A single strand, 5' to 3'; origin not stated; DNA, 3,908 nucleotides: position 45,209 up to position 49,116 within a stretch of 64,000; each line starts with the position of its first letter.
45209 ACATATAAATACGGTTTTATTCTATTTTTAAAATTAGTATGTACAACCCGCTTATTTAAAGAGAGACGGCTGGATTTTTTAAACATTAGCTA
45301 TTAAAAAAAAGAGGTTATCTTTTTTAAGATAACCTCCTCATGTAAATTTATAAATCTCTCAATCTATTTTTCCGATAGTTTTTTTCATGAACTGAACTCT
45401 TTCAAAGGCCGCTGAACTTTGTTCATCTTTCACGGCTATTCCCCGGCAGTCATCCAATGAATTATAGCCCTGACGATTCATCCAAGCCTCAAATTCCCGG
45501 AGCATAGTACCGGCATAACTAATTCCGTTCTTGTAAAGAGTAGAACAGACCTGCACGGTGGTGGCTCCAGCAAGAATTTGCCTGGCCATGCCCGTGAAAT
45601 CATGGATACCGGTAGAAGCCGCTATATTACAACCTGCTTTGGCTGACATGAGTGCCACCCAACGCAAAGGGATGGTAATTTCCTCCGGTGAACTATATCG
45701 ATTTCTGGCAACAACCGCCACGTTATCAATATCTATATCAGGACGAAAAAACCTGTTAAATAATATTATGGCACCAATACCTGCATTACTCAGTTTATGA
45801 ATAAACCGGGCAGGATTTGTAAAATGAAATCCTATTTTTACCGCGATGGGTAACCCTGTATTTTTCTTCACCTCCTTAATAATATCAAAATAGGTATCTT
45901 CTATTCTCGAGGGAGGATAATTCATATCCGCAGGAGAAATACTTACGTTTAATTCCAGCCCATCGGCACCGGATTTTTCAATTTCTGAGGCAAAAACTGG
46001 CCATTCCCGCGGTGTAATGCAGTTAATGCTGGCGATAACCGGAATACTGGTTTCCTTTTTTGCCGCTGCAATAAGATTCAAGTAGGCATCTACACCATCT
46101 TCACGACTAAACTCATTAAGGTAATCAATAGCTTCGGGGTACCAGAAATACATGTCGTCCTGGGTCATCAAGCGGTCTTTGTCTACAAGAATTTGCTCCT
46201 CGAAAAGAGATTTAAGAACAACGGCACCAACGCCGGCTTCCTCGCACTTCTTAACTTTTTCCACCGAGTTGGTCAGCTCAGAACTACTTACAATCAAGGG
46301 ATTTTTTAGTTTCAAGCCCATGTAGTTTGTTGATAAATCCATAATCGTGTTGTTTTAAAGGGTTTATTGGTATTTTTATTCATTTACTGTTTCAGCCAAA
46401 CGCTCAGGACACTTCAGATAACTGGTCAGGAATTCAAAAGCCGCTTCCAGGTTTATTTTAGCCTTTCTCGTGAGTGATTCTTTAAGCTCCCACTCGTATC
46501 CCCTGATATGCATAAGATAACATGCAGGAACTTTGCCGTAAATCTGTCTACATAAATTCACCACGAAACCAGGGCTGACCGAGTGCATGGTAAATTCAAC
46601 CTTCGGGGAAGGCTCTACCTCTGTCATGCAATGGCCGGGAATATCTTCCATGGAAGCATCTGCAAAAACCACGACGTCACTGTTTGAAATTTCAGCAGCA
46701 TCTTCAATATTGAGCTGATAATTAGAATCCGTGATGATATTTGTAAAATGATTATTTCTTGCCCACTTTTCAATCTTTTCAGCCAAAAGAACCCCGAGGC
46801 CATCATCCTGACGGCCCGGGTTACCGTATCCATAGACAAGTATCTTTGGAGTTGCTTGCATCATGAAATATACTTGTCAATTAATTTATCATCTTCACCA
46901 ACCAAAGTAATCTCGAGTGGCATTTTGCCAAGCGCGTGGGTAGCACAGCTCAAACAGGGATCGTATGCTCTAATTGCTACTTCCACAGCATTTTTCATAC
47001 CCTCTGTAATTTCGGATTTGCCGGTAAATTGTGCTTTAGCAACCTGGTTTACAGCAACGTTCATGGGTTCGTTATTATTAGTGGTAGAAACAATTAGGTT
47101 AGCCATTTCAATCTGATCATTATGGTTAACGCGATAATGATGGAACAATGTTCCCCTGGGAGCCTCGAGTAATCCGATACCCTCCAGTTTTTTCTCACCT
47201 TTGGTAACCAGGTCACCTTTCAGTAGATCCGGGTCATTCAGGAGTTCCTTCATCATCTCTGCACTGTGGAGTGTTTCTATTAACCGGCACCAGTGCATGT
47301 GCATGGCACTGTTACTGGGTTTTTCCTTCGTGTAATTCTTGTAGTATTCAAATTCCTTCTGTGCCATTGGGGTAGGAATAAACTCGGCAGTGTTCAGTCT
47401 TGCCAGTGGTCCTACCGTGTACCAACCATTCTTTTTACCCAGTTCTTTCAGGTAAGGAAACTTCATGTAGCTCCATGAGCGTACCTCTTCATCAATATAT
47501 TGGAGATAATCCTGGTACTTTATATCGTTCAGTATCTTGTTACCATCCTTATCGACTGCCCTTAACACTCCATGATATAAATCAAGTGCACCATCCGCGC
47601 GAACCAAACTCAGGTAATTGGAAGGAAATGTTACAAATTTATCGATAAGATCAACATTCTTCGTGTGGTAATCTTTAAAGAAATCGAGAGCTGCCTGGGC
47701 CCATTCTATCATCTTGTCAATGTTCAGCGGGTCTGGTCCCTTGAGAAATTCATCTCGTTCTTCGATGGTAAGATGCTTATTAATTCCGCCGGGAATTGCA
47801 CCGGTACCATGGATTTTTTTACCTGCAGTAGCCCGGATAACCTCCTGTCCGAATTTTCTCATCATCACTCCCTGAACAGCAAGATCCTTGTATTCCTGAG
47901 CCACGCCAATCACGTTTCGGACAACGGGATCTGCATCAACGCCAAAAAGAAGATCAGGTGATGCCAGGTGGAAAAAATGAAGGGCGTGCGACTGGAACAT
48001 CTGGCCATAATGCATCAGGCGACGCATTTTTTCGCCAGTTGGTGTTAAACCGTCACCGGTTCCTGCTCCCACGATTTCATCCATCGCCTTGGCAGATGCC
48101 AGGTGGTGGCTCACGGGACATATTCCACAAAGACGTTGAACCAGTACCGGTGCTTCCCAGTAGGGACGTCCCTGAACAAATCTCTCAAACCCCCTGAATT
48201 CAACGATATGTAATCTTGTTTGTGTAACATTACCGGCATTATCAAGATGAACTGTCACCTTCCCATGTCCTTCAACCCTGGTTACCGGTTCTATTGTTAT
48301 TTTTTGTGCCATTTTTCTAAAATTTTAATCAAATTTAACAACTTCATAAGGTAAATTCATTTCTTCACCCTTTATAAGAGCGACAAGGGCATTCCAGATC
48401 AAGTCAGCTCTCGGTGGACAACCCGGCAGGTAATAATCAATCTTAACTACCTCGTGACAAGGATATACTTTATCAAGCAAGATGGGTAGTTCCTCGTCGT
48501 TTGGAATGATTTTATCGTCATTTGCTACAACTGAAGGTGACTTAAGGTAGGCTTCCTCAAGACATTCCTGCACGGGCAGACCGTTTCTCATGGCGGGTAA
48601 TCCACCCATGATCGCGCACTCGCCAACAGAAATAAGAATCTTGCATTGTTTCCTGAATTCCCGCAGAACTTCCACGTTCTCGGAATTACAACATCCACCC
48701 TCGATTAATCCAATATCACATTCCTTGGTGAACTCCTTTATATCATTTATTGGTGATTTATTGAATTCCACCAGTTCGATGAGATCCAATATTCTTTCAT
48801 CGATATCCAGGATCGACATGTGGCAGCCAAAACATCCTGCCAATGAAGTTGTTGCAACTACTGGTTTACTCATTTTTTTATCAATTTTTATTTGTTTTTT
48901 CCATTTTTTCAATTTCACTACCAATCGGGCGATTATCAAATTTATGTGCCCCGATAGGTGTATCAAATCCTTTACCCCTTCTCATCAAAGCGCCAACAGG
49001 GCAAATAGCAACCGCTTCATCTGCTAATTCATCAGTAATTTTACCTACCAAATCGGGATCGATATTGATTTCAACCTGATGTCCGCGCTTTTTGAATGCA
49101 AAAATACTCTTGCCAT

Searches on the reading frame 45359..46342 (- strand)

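Call 61: search_protein_families(library=pfam, proteins=[window:45359-46342:-])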
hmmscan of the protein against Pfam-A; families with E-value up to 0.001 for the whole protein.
window:45359-46342:- (327 aa): 1 family
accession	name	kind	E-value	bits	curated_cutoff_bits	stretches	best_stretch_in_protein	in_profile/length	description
PF01180.27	DHO_dh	-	2.8e-12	46.9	27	1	3-287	2-290/291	Dihydroorotate dehydrogenase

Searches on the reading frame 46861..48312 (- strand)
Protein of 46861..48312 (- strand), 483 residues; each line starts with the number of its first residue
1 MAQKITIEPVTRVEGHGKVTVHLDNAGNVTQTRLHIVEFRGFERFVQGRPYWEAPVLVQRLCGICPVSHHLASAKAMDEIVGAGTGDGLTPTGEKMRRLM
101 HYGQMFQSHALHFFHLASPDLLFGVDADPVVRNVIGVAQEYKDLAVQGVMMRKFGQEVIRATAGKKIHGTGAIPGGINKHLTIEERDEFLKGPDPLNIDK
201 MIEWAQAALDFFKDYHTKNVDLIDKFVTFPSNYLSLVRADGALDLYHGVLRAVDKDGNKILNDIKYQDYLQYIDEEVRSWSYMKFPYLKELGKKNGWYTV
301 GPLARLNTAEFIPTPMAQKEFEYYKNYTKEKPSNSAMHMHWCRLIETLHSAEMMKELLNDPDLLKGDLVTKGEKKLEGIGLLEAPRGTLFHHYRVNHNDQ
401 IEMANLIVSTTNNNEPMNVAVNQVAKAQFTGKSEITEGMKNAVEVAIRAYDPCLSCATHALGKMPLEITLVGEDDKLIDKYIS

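Call 61: search_protein_families(library=pfam, proteins=[window:46861-48312:-])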
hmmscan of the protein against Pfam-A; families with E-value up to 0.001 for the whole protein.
window:46861-48312:- (483 aa): 1 family
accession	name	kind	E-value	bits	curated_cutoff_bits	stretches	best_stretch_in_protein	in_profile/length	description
PF00374.24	NiFeSe_Hases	-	3.7e-34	119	25.8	2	264-459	306-508/508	Nickel-dependent hydrogenase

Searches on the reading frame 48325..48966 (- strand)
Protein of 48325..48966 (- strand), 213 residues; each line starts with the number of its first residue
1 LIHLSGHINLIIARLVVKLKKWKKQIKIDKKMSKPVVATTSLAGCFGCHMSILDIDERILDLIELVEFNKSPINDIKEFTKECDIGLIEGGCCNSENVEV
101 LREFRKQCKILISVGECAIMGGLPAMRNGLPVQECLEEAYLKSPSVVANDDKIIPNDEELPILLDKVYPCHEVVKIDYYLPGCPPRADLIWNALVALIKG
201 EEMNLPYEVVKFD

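Call 61: search_protein_families(library=pfam, proteins=[window:48325-48966:-])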
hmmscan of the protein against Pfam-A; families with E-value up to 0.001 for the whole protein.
window:48325-48966:- (213 aa): 1 family
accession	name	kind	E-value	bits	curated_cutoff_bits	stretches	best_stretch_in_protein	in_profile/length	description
PF01058.29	Oxidored_q6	-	3.8e-30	104.7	27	1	45-197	1-128/128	NADH ubiquinone oxidoreductase, 20 Kd subunit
